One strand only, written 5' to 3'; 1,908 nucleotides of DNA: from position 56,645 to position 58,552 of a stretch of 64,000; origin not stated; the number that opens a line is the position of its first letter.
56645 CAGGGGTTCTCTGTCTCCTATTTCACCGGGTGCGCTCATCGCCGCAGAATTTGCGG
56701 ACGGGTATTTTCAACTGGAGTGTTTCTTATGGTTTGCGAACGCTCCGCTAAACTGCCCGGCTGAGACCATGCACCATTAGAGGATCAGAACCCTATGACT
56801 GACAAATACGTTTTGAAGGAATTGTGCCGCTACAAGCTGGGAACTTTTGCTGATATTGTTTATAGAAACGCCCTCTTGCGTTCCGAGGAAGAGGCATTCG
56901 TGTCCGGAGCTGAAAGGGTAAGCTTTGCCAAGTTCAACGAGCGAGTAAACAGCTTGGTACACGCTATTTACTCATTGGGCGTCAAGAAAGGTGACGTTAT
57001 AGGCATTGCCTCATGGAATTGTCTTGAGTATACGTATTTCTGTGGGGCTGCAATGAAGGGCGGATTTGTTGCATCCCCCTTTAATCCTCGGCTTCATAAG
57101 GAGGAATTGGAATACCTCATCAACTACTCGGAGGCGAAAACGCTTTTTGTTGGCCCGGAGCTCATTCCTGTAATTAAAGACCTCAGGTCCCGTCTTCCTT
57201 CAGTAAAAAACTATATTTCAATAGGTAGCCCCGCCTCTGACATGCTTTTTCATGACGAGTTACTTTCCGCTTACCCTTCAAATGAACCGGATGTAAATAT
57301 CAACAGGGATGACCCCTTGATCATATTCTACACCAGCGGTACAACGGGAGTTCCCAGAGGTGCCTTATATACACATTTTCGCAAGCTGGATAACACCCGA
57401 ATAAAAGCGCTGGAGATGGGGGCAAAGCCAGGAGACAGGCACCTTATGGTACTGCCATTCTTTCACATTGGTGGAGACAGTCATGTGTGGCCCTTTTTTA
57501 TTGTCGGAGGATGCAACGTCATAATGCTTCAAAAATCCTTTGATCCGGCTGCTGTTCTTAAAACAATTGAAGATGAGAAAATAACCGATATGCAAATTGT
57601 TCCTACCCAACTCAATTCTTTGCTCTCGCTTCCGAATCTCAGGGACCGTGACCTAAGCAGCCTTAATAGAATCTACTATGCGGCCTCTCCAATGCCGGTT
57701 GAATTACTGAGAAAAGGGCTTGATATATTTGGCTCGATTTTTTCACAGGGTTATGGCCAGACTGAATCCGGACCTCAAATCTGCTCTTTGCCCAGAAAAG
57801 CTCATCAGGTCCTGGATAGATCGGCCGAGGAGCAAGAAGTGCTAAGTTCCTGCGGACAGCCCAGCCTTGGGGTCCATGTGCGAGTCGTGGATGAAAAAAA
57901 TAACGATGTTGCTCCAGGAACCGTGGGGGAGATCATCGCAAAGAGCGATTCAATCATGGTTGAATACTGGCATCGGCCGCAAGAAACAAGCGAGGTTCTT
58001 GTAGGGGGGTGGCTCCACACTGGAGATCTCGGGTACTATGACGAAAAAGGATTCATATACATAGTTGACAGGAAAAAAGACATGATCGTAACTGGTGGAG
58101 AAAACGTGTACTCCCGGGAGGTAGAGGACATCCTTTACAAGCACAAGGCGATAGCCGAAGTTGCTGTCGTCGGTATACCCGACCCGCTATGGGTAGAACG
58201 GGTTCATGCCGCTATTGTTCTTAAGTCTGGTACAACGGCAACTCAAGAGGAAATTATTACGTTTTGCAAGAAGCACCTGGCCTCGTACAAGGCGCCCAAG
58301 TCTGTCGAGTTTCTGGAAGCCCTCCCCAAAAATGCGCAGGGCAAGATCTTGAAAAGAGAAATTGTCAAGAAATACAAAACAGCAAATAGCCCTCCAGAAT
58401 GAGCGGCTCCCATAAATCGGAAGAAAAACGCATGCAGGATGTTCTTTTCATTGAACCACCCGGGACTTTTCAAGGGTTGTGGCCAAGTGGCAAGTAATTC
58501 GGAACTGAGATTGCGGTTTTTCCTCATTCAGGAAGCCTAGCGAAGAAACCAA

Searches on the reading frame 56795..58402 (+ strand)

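Call 50: search_protein_families(library=pfam, proteins=[window:56795-58402:+], max_evalue=0.00001)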
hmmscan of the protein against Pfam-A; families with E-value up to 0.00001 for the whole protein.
window:56795-58402:+ (535 aa): 2 families
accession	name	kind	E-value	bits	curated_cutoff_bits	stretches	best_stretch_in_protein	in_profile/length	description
PF00501.34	AMP-binding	-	5.1e-76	256.4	29.9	1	28-392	7-384/384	AMP-binding enzyme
PF13193.12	AMP-binding_C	-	3.2e-22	79.7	24.5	1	442-517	1-76/76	AMP-binding enzyme C-terminal domain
